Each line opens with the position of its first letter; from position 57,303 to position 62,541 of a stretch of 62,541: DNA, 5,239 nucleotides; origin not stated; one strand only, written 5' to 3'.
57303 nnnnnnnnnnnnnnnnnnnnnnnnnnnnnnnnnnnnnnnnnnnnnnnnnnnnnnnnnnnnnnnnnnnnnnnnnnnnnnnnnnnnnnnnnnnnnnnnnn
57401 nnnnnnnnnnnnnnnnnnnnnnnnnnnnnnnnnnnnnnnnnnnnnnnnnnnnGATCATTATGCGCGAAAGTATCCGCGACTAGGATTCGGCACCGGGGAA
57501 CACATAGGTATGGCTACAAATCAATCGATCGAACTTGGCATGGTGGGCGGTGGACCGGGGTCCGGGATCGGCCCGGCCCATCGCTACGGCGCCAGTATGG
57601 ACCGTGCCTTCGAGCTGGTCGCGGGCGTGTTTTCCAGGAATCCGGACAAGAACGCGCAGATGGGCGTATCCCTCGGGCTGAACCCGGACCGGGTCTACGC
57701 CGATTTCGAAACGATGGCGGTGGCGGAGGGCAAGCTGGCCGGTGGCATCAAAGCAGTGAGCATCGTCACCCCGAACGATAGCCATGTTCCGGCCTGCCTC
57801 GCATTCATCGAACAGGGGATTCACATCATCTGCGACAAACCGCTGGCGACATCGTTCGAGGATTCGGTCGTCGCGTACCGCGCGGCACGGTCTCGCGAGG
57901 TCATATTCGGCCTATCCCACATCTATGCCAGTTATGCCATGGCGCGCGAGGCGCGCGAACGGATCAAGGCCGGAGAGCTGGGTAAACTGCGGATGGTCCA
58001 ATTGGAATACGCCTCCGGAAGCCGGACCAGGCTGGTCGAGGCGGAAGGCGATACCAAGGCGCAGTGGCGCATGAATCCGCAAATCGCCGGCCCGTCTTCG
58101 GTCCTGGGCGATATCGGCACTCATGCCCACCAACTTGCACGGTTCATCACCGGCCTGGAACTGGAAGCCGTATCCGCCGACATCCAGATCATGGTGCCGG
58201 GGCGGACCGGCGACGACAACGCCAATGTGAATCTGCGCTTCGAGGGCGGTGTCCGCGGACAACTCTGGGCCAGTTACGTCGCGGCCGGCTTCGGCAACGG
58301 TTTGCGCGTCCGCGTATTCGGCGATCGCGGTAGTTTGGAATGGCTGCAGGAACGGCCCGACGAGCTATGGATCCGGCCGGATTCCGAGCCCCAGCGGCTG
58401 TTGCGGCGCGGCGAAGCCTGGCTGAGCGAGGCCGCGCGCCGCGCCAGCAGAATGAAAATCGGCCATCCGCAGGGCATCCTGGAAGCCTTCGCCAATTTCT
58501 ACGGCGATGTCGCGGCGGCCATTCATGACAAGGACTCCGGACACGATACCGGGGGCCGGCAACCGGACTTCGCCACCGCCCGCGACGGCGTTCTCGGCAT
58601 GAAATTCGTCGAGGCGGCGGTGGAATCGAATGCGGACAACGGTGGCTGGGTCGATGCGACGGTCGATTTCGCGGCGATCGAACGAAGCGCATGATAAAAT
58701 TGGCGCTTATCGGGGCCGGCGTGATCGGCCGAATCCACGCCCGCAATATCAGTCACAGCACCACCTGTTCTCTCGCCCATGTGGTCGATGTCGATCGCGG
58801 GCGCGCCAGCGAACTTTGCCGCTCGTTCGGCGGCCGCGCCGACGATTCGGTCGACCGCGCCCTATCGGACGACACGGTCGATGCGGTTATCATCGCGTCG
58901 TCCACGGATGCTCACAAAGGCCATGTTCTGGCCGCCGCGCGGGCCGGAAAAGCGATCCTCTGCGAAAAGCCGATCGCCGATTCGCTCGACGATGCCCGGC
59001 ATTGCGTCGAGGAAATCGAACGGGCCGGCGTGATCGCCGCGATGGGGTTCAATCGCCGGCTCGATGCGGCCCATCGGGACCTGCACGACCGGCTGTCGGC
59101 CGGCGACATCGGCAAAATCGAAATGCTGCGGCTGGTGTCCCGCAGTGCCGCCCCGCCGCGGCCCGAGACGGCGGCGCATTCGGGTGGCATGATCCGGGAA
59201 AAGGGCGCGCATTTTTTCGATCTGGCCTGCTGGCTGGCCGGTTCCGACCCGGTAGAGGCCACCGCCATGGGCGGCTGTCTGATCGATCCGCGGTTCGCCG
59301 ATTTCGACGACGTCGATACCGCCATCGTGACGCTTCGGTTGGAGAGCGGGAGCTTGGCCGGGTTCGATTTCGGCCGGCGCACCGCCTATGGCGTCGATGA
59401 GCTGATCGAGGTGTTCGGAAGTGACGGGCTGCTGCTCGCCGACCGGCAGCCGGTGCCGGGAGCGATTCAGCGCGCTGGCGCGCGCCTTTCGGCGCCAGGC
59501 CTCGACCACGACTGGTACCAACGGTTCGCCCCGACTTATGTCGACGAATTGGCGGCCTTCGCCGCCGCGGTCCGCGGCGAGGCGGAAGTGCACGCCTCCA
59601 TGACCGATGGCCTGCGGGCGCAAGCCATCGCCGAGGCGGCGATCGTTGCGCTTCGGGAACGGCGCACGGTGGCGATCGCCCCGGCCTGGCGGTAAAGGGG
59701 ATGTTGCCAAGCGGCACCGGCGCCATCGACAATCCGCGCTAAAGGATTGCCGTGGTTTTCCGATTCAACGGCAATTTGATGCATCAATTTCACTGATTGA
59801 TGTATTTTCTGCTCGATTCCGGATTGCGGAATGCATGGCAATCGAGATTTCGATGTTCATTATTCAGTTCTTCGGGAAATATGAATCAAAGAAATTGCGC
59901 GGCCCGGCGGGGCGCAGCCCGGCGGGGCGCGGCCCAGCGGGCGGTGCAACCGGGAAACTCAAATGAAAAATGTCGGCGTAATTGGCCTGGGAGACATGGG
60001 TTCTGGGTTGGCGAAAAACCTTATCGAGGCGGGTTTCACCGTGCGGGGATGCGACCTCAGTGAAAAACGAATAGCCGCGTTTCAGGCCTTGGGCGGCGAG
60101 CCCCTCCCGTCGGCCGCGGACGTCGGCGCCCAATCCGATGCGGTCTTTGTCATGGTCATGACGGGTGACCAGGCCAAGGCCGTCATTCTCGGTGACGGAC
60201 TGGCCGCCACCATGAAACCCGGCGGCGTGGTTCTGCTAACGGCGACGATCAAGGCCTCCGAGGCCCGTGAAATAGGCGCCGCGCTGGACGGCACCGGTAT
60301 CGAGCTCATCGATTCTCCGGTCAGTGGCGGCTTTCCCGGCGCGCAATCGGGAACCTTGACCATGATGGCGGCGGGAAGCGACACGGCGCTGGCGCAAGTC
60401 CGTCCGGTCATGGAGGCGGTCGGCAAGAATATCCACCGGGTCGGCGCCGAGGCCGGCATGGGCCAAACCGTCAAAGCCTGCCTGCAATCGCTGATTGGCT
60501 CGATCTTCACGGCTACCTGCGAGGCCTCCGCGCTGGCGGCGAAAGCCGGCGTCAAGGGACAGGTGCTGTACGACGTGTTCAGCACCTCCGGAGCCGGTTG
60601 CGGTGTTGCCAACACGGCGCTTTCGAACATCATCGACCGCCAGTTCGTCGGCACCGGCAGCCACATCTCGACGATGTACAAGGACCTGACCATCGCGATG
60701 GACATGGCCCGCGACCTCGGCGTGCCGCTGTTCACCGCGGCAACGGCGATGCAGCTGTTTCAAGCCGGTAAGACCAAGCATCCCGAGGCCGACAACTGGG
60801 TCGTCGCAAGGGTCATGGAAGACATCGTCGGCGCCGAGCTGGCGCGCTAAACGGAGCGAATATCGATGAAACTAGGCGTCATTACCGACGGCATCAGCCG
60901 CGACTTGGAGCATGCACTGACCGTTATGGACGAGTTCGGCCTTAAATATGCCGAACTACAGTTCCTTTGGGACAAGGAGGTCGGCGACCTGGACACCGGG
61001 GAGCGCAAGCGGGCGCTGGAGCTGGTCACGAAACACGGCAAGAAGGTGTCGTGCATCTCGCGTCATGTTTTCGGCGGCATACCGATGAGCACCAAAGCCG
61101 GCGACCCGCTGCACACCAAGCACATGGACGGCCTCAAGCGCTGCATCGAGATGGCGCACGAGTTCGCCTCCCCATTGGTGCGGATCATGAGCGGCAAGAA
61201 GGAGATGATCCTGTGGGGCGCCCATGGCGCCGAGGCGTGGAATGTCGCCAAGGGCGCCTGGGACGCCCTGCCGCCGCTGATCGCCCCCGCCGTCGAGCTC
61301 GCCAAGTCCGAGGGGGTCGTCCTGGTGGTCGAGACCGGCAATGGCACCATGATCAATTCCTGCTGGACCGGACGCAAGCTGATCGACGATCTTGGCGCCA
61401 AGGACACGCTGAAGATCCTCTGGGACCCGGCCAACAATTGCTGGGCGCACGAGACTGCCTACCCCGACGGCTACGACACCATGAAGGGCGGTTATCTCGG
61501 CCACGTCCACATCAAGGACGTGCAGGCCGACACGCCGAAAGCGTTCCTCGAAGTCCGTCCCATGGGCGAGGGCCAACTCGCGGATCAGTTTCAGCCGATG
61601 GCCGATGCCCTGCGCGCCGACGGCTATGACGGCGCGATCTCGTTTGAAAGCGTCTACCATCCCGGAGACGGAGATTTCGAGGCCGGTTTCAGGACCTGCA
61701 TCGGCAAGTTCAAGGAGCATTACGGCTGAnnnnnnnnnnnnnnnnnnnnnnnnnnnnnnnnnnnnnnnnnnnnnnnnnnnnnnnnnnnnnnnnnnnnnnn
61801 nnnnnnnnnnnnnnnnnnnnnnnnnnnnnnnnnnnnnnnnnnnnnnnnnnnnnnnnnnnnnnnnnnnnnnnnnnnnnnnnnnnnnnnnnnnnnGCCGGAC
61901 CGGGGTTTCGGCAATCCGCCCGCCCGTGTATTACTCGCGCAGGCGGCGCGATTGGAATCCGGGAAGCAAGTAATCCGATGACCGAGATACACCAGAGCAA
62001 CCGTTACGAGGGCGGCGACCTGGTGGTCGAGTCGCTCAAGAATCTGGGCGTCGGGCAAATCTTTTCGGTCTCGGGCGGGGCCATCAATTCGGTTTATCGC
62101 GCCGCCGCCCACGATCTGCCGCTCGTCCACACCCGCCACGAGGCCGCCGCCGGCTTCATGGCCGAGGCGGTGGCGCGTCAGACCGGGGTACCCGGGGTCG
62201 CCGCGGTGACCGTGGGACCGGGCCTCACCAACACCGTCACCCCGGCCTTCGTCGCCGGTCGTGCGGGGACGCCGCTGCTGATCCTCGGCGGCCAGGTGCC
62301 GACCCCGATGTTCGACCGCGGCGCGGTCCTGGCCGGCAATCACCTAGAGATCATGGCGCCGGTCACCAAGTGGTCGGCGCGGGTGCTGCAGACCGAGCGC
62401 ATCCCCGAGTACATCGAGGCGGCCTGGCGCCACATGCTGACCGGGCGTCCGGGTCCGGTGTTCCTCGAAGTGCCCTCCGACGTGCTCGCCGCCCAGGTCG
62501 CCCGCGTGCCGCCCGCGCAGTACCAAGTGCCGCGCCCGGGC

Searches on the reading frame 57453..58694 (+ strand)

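Call 41: search_protein_families(library=pfam, proteins=[window:57453-58694:+])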
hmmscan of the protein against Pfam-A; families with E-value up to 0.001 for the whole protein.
window:57453-58694:+ (413 aa): 3 families
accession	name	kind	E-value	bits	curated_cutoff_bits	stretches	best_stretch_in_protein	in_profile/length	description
PF22725.1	GFO_IDH_MocA_C3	-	2.1e-27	96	27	1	165-296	2-124/124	GFO/IDH/MocA C-terminal domain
PF02894.22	GFO_IDH_MocA_C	-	5.2e-20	72.6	22.9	1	168-400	1-216/218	Oxidoreductase family, C-terminal alpha/beta domain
PF01408.29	GFO_IDH_MocA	-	1.7e-15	58.2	24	1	28-154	3-118/120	Oxidoreductase family, NAD-binding Rossmann fold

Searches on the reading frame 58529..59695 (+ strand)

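Call 41: search_protein_families(library=pfam, proteins=[window:58529-59695:+])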
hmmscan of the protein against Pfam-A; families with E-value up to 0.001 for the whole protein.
window:58529-59695:+ (388 aa): 3 families
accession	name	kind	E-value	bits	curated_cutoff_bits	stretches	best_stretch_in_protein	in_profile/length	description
PF01408.29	GFO_IDH_MocA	-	1.8e-24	87.1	24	1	56-174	1-120/120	Oxidoreductase family, NAD-binding Rossmann fold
PF22725.1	GFO_IDH_MocA_C3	-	1.5e-19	70.6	27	1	183-301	2-122/124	GFO/IDH/MocA C-terminal domain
PF02894.22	GFO_IDH_MocA_C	-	1.7e-17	64.4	22.9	1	188-383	3-218/218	Oxidoreductase family, C-terminal alpha/beta domain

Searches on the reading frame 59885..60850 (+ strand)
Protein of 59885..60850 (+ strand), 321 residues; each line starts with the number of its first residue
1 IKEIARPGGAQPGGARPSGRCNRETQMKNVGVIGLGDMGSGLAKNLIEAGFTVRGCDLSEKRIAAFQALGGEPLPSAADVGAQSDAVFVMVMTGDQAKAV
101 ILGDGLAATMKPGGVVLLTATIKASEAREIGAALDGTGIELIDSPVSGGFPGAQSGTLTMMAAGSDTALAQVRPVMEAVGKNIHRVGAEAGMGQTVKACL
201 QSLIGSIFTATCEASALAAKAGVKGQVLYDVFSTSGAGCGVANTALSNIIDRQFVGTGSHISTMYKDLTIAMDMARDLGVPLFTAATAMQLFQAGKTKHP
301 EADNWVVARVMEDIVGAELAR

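Call 41: search_protein_families(library=pfam, proteins=[window:59885-60850:+])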
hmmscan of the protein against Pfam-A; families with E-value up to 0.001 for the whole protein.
window:59885-60850:+ (321 aa): 5 families
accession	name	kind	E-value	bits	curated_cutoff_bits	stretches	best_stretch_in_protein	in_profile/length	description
PF03446.21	NAD_binding_2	-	3.6e-40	138.1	21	1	29-186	1-159/161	NAD binding domain of 6-phosphogluconate dehydrogenase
PF14833.11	NAD_binding_11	-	8.8e-24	84.5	30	1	191-305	1-116/122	NAD-binding of NADP-dependent 3-hydroxyisobutyrate dehydrogenase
PF02826.25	2-Hacid_dh_C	-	4.2e-09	36.5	25.1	1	19-134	28-141/178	D-isomer specific 2-hydroxyacid dehydrogenase, NAD binding domain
PF03807.23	F420_oxidored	-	1.4e-08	35.6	21.6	1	30-94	2-70/94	NADP oxidoreductase coenzyme F420-dependent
PF02737.24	3HCDH_N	-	2.5e-05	24.7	22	1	29-67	1-39/180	3-hydroxyacyl-CoA dehydrogenase, NAD binding domain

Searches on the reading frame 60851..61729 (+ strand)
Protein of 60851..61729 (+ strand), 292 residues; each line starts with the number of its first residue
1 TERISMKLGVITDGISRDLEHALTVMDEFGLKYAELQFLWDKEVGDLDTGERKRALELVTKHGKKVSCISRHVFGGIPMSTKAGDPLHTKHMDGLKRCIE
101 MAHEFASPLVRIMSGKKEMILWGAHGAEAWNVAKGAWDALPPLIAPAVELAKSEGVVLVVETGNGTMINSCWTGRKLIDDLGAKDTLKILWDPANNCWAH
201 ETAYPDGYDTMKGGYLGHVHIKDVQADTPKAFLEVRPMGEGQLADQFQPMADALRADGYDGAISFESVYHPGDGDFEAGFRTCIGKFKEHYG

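Call 41: search_protein_families(library=pfam, proteins=[window:60851-61729:+])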
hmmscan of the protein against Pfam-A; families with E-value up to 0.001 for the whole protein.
window:60851-61729:+ (292 aa): 1 family
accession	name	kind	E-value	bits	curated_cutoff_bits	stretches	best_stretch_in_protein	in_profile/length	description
PF01261.30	AP_endonuc_2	-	8.4e-26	91.6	31.1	1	28-276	6-239/249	Xylose isomerase-like TIM barrel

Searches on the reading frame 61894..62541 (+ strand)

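Call 41: search_protein_families(library=pfam, proteins=[window:61894-62541:+])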
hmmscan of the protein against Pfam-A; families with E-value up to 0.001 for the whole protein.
window:61894-62541:+ (216 aa): 1 family
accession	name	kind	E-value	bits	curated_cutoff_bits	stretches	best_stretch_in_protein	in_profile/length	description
PF02776.23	TPP_enzyme_N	-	4.9e-28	97.7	26.8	1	39-144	2-109/119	Thiamine pyrophosphate enzyme, N-terminal TPP binding domain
